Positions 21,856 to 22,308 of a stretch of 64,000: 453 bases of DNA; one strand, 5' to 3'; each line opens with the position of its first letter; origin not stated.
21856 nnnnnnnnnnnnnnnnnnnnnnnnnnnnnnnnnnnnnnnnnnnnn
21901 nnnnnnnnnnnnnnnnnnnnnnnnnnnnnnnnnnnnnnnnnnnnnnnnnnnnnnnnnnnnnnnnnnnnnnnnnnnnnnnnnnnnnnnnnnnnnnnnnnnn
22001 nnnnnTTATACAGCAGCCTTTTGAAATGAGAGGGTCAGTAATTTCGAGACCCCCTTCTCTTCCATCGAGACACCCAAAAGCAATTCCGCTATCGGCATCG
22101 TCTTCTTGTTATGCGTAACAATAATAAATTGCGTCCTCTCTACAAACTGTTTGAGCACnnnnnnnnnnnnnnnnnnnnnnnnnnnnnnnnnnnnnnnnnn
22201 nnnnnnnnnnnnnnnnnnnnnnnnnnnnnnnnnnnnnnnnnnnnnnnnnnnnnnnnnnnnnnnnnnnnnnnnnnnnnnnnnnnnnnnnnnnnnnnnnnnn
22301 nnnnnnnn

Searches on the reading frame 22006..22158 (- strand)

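Call 12: search_protein_families(library=pfam, proteins=[window:22006-22158:-], max_evalue=0.01)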
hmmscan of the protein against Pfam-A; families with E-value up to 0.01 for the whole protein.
window:22006-22158:- (50 aa): 1 family
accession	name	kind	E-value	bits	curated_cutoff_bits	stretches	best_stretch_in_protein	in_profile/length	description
PF02463.25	SMC_N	-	5e-05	23.3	40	1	1-39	182-220/220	RecF/RecN/SMC N terminal domain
